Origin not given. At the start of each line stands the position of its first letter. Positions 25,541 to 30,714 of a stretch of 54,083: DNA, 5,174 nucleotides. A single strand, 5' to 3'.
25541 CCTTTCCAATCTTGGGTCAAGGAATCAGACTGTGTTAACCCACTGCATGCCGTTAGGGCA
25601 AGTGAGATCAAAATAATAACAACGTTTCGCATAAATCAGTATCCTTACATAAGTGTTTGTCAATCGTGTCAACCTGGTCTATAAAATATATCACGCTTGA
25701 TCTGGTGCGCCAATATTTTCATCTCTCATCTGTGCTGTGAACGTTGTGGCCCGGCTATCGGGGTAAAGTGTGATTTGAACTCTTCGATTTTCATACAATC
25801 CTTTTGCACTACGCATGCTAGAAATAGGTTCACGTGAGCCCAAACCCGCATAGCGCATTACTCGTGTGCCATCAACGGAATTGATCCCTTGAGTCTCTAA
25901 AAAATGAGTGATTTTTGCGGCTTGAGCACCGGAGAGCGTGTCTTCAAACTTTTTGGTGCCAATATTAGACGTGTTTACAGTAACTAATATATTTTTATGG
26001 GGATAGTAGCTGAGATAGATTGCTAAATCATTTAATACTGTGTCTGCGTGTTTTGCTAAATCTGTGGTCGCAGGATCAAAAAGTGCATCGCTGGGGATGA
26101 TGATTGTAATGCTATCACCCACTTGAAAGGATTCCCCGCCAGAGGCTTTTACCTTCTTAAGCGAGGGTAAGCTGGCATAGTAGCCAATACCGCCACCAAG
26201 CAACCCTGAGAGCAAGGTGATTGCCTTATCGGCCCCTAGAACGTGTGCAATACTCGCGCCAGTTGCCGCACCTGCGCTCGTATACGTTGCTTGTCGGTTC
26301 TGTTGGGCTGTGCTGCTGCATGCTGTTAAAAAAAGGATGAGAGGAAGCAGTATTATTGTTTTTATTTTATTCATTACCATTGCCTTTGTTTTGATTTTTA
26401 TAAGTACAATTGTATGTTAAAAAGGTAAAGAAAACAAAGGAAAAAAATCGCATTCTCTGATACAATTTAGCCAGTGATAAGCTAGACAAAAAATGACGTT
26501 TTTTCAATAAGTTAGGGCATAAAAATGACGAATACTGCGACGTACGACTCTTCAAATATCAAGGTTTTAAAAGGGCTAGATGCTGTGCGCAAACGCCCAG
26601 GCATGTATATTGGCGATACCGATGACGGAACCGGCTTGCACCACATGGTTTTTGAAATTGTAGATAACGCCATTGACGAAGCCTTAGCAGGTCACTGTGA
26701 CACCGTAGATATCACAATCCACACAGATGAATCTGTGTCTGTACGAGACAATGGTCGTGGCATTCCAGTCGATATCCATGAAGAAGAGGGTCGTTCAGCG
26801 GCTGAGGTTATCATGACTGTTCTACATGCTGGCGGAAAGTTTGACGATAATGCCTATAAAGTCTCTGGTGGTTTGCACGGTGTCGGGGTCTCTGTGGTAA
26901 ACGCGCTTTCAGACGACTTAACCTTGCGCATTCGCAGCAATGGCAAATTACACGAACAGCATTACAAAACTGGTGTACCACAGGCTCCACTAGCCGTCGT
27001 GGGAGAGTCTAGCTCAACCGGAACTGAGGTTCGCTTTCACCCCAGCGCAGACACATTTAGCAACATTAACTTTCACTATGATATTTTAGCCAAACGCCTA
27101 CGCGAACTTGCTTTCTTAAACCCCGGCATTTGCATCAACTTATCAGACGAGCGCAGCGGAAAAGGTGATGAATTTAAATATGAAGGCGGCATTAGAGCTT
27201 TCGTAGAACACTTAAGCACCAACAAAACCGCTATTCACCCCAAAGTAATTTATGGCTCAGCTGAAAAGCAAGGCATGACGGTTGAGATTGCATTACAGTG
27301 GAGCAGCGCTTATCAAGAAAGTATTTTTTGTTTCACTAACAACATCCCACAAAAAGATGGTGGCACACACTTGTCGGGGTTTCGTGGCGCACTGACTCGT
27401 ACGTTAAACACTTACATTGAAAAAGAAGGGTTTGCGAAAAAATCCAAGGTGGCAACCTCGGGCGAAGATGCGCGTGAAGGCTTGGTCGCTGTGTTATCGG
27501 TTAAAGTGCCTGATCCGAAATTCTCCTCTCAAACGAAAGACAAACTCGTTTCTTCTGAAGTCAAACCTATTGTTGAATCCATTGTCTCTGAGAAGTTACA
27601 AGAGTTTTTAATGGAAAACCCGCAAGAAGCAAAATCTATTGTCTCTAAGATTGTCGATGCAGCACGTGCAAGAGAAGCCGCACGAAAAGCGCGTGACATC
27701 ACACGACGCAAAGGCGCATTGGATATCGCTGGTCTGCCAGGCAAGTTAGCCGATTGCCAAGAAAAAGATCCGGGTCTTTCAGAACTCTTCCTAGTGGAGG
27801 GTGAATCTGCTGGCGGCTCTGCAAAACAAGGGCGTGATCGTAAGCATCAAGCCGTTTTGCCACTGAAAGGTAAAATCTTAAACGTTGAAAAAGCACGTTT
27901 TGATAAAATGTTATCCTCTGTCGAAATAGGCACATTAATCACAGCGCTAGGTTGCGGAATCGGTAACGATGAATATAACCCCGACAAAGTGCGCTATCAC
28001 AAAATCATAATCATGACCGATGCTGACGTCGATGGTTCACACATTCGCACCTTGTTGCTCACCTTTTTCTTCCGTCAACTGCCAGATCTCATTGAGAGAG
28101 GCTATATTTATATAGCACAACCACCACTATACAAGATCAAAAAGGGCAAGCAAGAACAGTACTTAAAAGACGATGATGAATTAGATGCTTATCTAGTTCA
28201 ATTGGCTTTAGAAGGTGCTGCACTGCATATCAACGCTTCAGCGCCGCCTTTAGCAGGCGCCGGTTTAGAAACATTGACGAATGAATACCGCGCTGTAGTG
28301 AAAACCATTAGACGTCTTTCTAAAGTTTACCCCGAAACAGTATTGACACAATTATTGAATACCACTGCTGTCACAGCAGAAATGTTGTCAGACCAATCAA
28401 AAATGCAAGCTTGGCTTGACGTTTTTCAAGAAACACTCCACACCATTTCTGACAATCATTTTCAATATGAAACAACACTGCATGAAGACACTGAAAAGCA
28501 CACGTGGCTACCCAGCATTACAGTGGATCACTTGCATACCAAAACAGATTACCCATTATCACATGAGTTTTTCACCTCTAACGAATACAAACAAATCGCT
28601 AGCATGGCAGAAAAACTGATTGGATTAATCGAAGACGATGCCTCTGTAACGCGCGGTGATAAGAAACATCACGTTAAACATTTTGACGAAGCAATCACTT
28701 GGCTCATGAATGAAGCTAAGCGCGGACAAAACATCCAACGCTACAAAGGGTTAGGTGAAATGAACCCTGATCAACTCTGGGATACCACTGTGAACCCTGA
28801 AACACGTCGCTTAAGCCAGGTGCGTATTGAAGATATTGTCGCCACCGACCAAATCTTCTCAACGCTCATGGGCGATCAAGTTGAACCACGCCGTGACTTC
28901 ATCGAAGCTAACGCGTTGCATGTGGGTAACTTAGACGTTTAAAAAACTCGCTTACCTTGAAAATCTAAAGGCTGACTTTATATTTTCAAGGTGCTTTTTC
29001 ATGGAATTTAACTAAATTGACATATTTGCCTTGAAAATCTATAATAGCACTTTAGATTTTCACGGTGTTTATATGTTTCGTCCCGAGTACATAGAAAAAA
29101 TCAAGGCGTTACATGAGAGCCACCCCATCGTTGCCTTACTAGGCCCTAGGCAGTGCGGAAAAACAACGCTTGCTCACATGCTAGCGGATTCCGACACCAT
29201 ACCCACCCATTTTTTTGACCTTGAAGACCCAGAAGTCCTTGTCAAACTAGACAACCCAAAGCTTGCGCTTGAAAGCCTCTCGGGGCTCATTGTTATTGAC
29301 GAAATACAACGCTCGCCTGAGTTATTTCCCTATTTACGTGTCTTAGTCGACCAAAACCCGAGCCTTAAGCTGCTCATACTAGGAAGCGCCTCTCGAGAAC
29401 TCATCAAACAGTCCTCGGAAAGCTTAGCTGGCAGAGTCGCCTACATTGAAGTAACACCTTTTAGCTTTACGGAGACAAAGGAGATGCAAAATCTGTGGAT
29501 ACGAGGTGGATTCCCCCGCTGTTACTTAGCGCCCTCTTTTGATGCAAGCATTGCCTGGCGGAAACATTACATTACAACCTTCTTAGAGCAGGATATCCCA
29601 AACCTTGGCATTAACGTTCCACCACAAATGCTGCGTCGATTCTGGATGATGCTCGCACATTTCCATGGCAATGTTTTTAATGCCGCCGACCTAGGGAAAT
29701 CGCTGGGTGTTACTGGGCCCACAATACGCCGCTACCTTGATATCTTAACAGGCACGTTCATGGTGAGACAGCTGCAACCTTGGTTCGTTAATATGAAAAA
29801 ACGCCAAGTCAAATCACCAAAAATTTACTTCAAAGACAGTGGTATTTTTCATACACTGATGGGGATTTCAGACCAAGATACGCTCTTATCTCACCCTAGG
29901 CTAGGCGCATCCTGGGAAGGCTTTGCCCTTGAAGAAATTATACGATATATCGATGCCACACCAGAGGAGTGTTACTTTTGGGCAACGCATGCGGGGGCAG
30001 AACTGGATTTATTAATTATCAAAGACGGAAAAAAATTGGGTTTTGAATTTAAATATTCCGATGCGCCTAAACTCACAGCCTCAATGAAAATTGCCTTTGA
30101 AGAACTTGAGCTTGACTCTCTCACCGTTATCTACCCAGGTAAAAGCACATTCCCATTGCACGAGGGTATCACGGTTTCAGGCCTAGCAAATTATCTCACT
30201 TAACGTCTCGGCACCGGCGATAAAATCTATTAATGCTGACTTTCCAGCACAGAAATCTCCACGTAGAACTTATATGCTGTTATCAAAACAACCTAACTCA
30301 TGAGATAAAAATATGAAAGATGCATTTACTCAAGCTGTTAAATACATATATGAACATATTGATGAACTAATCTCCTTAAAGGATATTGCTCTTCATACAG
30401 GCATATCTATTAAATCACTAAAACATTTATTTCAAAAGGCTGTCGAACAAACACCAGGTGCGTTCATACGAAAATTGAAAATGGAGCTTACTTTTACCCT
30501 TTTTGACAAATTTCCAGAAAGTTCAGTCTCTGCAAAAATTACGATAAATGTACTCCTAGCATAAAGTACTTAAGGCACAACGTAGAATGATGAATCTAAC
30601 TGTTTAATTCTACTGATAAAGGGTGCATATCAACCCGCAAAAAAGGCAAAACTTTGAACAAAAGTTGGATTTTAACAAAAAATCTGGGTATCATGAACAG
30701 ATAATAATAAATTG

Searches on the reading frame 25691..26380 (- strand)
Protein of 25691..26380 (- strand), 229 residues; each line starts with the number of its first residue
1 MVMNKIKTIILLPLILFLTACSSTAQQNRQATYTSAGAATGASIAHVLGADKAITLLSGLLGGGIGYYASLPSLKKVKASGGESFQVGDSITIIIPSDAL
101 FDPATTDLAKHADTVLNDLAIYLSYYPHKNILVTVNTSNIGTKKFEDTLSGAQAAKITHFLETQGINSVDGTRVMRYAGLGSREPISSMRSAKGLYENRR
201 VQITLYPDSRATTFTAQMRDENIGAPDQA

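Call 9: search_protein_families(library=pfam, proteins=[window:25691-26380:-], max_evalue=0.01)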
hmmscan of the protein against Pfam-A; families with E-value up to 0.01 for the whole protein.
window:25691-26380:- (229 aa): 1 family
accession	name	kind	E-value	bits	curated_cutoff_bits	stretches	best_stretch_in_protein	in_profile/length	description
PF00691.25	OmpA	-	7.8e-08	33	27.2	1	100-199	1-98/98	OmpA family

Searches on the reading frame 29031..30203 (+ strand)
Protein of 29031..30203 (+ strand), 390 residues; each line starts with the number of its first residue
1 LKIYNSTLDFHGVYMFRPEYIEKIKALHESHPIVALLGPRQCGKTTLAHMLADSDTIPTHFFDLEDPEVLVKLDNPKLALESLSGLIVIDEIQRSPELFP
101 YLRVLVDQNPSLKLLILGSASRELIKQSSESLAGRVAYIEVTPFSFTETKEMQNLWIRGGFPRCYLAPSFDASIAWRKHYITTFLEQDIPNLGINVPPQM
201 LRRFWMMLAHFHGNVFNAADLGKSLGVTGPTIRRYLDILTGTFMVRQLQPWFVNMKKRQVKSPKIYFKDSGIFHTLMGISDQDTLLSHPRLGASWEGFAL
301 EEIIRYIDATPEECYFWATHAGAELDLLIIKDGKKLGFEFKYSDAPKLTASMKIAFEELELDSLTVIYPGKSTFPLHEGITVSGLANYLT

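Call 9: search_protein_families(library=pfam, proteins=[window:29031-30203:+], max_evalue=0.01)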
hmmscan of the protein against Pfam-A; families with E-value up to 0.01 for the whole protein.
window:29031-30203:+ (390 aa): 5 families
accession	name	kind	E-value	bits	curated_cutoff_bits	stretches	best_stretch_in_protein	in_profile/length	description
PF13635.12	DUF4143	-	2.6e-43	148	28.1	1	186-343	1-160/160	Domain of unknown function (DUF4143)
PF13173.12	AAA_14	-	4e-28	98.5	27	1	31-149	2-128/129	AAA domain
PF13401.12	AAA_22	-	8.9e-05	23.2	27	0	30-66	4-43/130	AAA domain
PF01637.24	ATPase_2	-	0.00044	20.5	33.2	0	20-50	7-39/225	ATPase domain predominantly from Archaea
PF00004.35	AAA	-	0.0084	17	21.2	0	35-92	2-66/131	ATPase family associated with various cellular activities (AAA)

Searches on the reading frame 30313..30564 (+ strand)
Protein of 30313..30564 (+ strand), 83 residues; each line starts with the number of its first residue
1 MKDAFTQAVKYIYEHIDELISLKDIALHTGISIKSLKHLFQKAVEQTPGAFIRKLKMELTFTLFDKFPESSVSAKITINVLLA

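Call 9: search_protein_families(library=pfam, proteins=[window:30313-30564:+], max_evalue=0.01)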
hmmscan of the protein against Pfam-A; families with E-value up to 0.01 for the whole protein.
window:30313-30564:+ (83 aa): 2 families
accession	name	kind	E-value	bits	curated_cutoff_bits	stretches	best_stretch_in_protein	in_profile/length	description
PF00165.29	HTH_AraC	-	1.8e-06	28.3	26.6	1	14-53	3-42/42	Bacterial regulatory helix-turn-helix proteins, AraC family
PF12833.13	HTH_18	-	0.00024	21.8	33.6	1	26-62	2-38/80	Helix-turn-helix domain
